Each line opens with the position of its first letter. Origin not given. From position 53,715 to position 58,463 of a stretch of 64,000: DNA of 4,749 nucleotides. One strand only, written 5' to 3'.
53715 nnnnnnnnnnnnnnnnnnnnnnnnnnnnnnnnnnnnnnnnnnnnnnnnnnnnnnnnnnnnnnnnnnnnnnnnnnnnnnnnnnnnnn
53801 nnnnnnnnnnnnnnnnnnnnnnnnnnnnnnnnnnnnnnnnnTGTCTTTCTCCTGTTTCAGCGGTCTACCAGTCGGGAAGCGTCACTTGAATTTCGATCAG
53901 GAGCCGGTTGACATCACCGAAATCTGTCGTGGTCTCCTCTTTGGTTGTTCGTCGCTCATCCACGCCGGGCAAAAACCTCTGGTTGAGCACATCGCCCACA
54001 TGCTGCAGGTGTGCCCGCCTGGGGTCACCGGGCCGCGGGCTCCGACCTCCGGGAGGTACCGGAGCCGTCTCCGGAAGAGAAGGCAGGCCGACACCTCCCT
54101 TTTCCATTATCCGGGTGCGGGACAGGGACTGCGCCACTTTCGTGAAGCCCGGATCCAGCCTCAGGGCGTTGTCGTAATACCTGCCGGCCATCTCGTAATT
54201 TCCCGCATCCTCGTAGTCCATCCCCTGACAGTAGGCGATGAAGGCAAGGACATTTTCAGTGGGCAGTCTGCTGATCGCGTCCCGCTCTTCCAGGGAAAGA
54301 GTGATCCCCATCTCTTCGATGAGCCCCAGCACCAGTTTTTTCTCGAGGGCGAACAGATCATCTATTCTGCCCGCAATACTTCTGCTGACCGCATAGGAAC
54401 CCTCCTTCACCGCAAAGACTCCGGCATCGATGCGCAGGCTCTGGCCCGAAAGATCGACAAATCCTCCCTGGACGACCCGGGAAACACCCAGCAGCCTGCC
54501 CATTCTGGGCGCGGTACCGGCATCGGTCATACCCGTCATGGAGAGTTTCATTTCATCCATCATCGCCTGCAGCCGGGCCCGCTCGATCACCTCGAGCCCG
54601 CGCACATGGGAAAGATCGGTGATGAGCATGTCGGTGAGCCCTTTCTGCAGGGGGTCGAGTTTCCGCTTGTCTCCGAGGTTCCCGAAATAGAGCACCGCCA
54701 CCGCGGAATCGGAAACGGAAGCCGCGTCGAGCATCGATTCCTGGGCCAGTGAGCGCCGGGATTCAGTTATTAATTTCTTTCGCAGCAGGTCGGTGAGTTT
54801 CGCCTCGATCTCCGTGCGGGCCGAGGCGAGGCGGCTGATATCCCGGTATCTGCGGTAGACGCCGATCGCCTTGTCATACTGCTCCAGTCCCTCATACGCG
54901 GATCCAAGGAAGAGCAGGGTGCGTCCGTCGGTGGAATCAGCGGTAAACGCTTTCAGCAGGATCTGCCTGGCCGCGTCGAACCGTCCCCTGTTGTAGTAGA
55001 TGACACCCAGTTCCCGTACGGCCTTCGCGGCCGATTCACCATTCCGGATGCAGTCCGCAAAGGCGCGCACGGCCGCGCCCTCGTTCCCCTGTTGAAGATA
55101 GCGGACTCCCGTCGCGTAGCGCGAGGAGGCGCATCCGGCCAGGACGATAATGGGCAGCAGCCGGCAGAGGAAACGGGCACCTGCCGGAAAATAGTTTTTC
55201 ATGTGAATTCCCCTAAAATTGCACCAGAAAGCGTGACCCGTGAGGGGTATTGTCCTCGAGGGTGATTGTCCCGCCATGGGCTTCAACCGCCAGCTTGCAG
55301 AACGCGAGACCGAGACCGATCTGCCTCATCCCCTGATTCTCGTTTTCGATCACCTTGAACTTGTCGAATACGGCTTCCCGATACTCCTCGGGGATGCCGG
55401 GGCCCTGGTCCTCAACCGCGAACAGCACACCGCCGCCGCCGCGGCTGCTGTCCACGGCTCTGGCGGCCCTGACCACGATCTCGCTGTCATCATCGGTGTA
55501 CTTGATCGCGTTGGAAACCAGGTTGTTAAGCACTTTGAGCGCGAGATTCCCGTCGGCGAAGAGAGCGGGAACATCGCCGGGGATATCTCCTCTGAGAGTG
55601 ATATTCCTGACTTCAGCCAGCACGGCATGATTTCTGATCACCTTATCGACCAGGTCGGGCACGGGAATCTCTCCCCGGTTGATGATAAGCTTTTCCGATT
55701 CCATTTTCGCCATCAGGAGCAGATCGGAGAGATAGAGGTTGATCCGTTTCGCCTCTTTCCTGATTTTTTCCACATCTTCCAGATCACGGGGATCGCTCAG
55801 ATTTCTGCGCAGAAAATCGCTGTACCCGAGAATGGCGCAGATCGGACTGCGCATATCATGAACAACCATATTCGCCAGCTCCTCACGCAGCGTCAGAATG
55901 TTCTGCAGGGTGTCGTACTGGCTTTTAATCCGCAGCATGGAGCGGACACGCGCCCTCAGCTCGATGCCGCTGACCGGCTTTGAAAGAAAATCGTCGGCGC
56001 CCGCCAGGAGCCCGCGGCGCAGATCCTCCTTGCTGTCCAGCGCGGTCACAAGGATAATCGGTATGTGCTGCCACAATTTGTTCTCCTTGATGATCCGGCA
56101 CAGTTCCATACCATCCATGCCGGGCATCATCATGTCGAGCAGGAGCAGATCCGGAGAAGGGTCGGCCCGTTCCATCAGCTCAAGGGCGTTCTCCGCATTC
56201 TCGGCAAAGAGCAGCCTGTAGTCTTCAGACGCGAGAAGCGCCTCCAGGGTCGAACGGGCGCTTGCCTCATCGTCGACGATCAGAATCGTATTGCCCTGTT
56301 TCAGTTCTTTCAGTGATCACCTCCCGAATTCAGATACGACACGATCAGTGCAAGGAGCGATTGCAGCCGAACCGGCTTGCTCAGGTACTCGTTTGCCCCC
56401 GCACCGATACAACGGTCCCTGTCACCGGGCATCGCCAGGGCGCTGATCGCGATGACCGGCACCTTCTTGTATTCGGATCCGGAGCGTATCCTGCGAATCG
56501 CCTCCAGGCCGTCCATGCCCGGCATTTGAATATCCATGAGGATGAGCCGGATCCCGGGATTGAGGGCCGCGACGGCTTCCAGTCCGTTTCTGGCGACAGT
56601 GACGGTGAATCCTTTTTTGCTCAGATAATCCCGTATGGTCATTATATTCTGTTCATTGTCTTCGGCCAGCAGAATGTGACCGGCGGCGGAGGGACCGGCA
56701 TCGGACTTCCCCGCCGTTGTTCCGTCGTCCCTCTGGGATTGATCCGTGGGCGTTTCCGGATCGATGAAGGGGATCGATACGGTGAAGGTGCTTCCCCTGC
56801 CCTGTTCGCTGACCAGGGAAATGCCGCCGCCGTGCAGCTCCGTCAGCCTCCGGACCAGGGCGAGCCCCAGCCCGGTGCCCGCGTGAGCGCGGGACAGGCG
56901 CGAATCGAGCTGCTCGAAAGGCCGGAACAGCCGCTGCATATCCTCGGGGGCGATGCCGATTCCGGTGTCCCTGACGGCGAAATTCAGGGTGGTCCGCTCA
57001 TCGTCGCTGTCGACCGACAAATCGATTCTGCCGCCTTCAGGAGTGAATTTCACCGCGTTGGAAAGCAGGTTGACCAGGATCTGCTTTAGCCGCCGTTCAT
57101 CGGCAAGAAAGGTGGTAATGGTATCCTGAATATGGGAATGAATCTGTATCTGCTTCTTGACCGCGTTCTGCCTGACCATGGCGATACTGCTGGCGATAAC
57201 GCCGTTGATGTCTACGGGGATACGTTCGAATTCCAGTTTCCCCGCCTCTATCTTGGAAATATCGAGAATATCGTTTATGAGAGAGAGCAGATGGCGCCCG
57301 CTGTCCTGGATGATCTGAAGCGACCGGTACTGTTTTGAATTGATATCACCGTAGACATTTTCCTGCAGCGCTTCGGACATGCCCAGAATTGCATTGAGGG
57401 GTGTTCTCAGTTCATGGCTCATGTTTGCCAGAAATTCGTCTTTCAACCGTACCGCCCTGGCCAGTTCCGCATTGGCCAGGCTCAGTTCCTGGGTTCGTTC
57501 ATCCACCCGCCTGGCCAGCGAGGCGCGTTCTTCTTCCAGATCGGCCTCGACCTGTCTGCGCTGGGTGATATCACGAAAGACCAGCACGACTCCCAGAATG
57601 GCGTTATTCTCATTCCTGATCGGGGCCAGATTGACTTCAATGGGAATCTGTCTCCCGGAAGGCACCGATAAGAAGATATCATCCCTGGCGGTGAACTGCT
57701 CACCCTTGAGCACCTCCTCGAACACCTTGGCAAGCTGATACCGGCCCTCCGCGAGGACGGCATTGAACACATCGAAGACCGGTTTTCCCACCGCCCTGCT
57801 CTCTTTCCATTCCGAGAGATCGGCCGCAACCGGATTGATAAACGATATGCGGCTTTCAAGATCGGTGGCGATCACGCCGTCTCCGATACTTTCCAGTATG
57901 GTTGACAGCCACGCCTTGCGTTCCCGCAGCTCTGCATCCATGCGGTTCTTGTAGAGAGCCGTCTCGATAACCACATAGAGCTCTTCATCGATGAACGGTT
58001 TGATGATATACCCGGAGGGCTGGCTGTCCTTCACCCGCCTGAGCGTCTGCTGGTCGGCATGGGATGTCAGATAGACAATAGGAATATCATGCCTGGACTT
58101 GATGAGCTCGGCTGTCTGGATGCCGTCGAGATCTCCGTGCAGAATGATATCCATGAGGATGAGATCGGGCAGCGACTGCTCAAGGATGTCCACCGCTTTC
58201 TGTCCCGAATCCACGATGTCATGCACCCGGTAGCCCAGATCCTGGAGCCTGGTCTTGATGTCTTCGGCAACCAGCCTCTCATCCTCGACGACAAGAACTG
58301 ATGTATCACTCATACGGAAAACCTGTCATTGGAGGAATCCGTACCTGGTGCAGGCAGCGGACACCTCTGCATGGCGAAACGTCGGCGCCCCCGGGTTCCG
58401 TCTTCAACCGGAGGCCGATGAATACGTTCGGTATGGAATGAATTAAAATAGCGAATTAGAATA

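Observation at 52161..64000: Roughly 12-kb envelope-signalling operon: PP2C phosphatase, two giant TPR lipoproteins, two kinases, a TPR/CsgG-like lipoprotein, an OM barrel and a lipoprotein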

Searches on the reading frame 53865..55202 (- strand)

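Call 6: search_protein_families(library=pfam, proteins=[window:53865-55202:-], max_evalue=0.01)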
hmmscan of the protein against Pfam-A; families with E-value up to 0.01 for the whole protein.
window:53865-55202:- (445 aa): 14 families
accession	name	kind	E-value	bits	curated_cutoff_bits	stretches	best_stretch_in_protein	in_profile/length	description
PF07719.23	TPR_2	-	8.5e-14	50.9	27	1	321-352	2-33/34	Tetratricopeptide repeat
PF13432.12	TPR_16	-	1.5e-11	45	32.7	1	29-90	1-62/65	Tetratricopeptide repeat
PF13181.12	TPR_8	-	2.4e-11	43.3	25.7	0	65-91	7-33/34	Tetratricopeptide repeat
PF13428.12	TPR_14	-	2.3e-10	40.5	23.5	0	61-100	3-42/44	Tetratricopeptide repeat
PF13176.12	TPR_7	-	3.5e-10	39.6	27.9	1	95-118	1-24/36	Tetratricopeptide repeat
PF13424.12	TPR_12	-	4.9e-10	39.9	30.1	1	61-123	5-75/77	Tetratricopeptide repeat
PF00515.34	TPR_1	-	2.3e-09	37.1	27.8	1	324-353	5-34/34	Tetratricopeptide repeat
PF03783.19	CsgG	-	3.6e-09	36.7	20.8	1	181-251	32-101/210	Curli production assembly/transport component CsgG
PF14559.12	TPR_19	-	9.1e-08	32.8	25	1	36-84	2-50/68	Tetratricopeptide repeat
PF13374.12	TPR_10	-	0.0006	20.2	27.5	1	64-86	7-29/42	Tetratricopeptide repeat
PF13174.12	TPR_6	-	0.00093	20.1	26.3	0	99-120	6-27/33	Tetratricopeptide repeat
PF13371.12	TPR_9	-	0.0032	17.9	35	0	59-82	29-52/73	Tetratricopeptide repeat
PF25063.1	ARM_TT21_C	-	0.0042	17.4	35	0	55-119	91-155/209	Tetratricopeptide repeat protein 21 C-terminal ARM domain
PF12895.13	ANAPC3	-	0.0063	17.2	27.2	0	65-118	29-81/82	Anaphase-promoting complex, cyclosome, subunit 3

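Call 39: search_protein_families(library=ncbifam, proteins=[window:53865-55202:-], max_evalue=0.01)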
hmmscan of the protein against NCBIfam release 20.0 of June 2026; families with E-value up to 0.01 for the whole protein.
window:53865-55202:- (445 aa): 14 families
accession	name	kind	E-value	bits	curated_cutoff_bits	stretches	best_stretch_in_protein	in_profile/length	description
NF040959.1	MamA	equivalog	1.8e-13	50.4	200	1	29-116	75-162/204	magnetosome protein MamA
TIGR02917.1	PEP_TPR_lipo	equivalog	5.1e-09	34.6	312.2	1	15-120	7-117/899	XrtA/PEP-CTERM system TPR-repeat protein PrsT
TIGR02521.1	type_IV_pilW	equivalog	9e-08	31.9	154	1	20-118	8-90/234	type IV pilus biogenesis/stability protein PilW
NF033758.1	gliding_GltE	equivalog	1.4e-06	27.6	225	1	29-117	226-314/411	adventurous gliding motility TPR repeat lipoprotein GltE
NF053607.1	CHU_0125_OmpA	equivalog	3.8e-05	22.4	620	1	15-148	10-142/639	CHU_0125 family OmpA-like outer membrane integrity protein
NF002725.1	PRK02603.1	equivalog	7.2e-05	22.9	143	0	319-351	34-66/173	photosystem I assembly protein Ycf3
NF052243.1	T4PFormProtSgmX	equivalog_domain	7.2e-05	21.2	1800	1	62-138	202-278/1065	type IV pili formation protein SgmX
TIGR04510.1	mod_pep_cyc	subfamily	9.3e-05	21.1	400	1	188-355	264-433/814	putative peptide modification system cyclase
NF008757.0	PRK11788.1-5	equivalog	0.00053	19.3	363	1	58-163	106-209/388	lipopolysaccharide assembly protein LapB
TIGR03939.1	PGA_TPR_OMP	equivalog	0.00054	18.3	366.65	1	14-121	8-114/800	poly-beta-1,6 N-acetyl-D-glucosamine export porin PgaA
NF047371.1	FlcA_CTERM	equivalog_domain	0.0007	18.2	300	1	34-122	448-536/646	periplasmic flagellar collar protein FlcA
TIGR02795.1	tol_pal_ybgF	equivalog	0.0019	18.8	90.1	0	25-82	39-99/119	tol-pal system protein YbgF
NF052312.1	T9SS_PorW_SprE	equivalog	0.0041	15.8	250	0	29-82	294-351/716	type IX secretion system periplasmic lipoprotein PorW/SprE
NF008391.2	PRK11189.1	equivalog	0.0077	15.8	250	0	32-99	106-173/297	lipoprotein NlpI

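Call 92: search_protein_families(library=padloc, proteins=[window:53865-55202:-], max_evalue=0.001)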
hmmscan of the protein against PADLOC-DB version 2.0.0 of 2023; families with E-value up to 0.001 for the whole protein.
window:53865-55202:- (445 aa): 0 families

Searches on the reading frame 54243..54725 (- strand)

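Call 41: search_protein_families(library=pfam, proteins=[window:54243-54725:-], max_evalue=1)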
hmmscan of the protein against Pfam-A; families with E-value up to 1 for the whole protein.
window:54243-54725:- (161 aa): 2 families
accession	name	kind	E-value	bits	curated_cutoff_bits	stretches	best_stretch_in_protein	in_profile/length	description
PF03783.19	CsgG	-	7.3e-10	38.9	20.8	1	23-93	33-102/210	Curli production assembly/transport component CsgG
PF19016.5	DUF5745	-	0.06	13.6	27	1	32-51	27-46/59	Domain of unknown function (DUF5745)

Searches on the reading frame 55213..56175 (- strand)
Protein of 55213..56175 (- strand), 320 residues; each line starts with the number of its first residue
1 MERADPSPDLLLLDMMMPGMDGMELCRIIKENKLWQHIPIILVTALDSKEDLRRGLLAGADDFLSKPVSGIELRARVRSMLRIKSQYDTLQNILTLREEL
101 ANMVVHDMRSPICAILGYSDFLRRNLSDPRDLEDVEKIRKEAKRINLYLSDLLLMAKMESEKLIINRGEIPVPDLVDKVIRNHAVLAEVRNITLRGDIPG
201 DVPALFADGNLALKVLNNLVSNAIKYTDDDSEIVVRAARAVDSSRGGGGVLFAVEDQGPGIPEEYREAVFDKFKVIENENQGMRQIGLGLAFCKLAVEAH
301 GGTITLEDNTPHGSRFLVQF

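Call 6: search_protein_families(library=pfam, proteins=[window:55213-56175:-], max_evalue=0.01)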
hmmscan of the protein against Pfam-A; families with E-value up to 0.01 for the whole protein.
window:55213-56175:- (320 aa): 3 families
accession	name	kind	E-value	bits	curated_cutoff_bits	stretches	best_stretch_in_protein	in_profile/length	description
PF02518.31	HATPase_c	-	3.3e-21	76.2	26.4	1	211-319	5-106/111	Histidine kinase-, DNA gyrase B-, and HSP90-like ATPase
PF00072.30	Response_reg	-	6.7e-19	68.5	30.2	1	7-78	42-111/111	Response regulator receiver domain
PF00512.31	HisKA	-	4.8e-13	49.4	26.9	1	97-161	2-66/66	His Kinase A (phospho-acceptor) domain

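Call 39: search_protein_families(library=ncbifam, proteins=[window:55213-56175:-], max_evalue=0.01)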
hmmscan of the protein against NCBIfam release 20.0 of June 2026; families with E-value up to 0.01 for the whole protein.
window:55213-56175:- (320 aa): 148 families (the best 25 are shown)
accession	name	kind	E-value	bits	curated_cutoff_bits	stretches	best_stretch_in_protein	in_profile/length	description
TIGR02956.1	TMAO_torS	equivalog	4.2e-40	137.7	676.5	2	100-319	468-679/967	TMAO reductase system sensor histidine kinase/response regulator TorS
NF006800.0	PRK09303.1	equivalog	7.4e-40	137.1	342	1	79-317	133-372/383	histidine kinase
NF047465.1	hybrid_HK_LvrA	exception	7.3e-38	130.1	1200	2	134-319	240-419/819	hybrid histidine kinase/response regulator LvrA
NF008318.0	PRK11107.1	equivalog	6.9e-35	120.4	890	2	98-319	295-515/920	two-component sensor histidine kinase BarA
NF038297.2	hybrid_HK_HrmK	equivalog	1.2e-34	120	725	2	91-318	229-453/607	hybrid histidine kinase/response regulator HrmK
NF041880.1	EPS_EpsF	equivalog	2.5e-34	118.6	900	2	99-314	276-485/492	response regulator EpsF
TIGR02966.1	phoR_proteo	equivalog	7.2e-34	117.3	334.2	1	88-320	105-333/333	phosphate regulon sensor histidine kinase PhoR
NF046044.1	PnpS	equivalog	2e-33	116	400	1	74-320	147-389/390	two-component system histidine kinase PnpS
NF008302.0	PRK11091.1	equivalog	7.1e-33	113.8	838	2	84-319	270-502/779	aerobic respiration two-component sensor histidine kinase ArcB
TIGR01386.1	cztS_silS_copS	subfamily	3e-32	112.2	292.55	1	103-320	247-456/457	heavy metal sensor histidine kinase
NF007135.0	PRK09581.1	equivalog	3.2e-32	111.9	474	1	7-92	46-131/457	PleD family two-component system response regulator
NF008312.0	PRK11100.1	equivalog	3.7e-32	111.8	356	1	88-314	244-466/477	two-component system sensor histidine kinase CreC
NF008099.0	PRK10841.1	equivalog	3.7e-32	111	920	2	103-319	476-687/949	two-component system sensor histidine kinase RcsC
NF041947.1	LuxQ_Vibrio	equivalog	1.3e-30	106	1200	2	100-319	476-693/843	quorum-sensing autoinducer 2 sensor kinase/phosphatase LuxQ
NF007793.0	PRK10490.1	equivalog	2e-29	102.3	1123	1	95-318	662-878/895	two-component system sensor histidine kinase KdpD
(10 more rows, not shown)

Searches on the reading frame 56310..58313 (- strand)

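Call 6: search_protein_families(library=pfam, proteins=[window:56310-58313:-], max_evalue=0.01)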
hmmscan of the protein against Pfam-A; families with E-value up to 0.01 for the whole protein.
window:56310-58313:- (667 aa): 11 families
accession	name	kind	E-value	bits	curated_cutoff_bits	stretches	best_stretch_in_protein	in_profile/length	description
PF00072.30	Response_reg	-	1e-46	158.1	30.2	2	547-657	1-110/111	Response regulator receiver domain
PF02518.31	HATPase_c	-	2.4e-31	108.9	26.4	1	405-516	2-109/111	Histidine kinase-, DNA gyrase B-, and HSP90-like ATPase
PF00512.31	HisKA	-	8.4e-22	77.4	26.9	1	291-358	2-66/66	His Kinase A (phospho-acceptor) domain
PF08448.16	PAS_4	-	7.3e-16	58.8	23.1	1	140-254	1-110/110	PAS fold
PF00989.32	PAS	-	1.6e-15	57.6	22.6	1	137-249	4-113/113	PAS fold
PF13426.13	PAS_9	-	4.7e-10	40.1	27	1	145-251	2-103/103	PAS domain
PF12860.13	PAS_7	-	0.00012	22.6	27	1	140-256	1-114/115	PAS fold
PF13596.12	PAS_10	-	0.00013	23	22.1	1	138-250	3-106/106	PAS domain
PF13188.13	PAS_8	-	0.00036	20.8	21.8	1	136-190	3-57/65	PAS domain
PF13581.12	HATPase_c_2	-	0.0033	17.9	27.4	1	415-492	38-110/127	Histidine kinase-like ATPase domain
PF07697.16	7TMR-HDED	-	0.0046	17.4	27.6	0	177-377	36-132/224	7TM-HD extracellular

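Call 39: search_protein_families(library=ncbifam, proteins=[window:56310-58313:-], max_evalue=0.01)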
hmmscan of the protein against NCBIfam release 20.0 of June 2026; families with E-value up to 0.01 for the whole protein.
window:56310-58313:- (667 aa): 170 families (the best 25 are shown)
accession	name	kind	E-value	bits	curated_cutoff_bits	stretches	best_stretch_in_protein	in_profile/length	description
NF038297.2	hybrid_HK_HrmK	equivalog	2.9e-121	406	725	2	269-660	213-607/607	hybrid histidine kinase/response regulator HrmK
TIGR02956.1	TMAO_torS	equivalog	2.1e-107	360.4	676.5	2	249-664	400-823/967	TMAO reductase system sensor histidine kinase/response regulator TorS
NF008318.0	PRK11107.1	equivalog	1.1e-105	354.7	890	3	276-522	278-524/920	two-component sensor histidine kinase BarA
NF041947.1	LuxQ_Vibrio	equivalog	2.6e-95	320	1200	2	278-660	459-838/843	quorum-sensing autoinducer 2 sensor kinase/phosphatase LuxQ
NF011874.0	PRK15347.1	equivalog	1.6e-93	314.4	852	3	259-524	366-622/921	two component system sensor kinase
NF008302.0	PRK11091.1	equivalog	9e-89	298.6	838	3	280-661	272-643/779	aerobic respiration two-component sensor histidine kinase ArcB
NF045901.1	HisKinLetSLeg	equivalog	3e-79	267.1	1650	3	269-514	271-516/906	two-component system sensor histidine kinase LetS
NF046044.1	PnpS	equivalog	1.7e-78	264.3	400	2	285-515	164-390/390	two-component system histidine kinase PnpS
NF008099.0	PRK10841.1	equivalog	8e-78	262.2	920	3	270-527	452-701/949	two-component system sensor histidine kinase RcsC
NF047874.1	MASE3_PAS_HK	subfamily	5e-68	230.4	560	1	122-518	253-626/655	MASE3 domain-containing sensor histidine kinase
TIGR02966.1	phoR_proteo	equivalog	6.4e-63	212.8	334.2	2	284-513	107-332/333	phosphate regulon sensor histidine kinase PhoR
NF033092.0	HK_WalK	equivalog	1e-62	212.6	725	2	291-516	372-594/594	cell wall metabolism sensor histidine kinase WalK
NF050805.1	CellDivHKDivJCaul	equivalog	7.4e-60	202.7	1000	1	273-517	280-521/531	cell cycle sensor histidine kinase DivJ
NF008468.0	PRK11360.1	equivalog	6.2e-59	199.9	646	2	282-517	385-609/616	two-component system sensor histidine kinase AtoS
NF008543.0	PRK11466.1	equivalog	9.4e-59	199.1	982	2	258-662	404-799/914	TMAO reductase system sensor histidine kinase/response regulator TorS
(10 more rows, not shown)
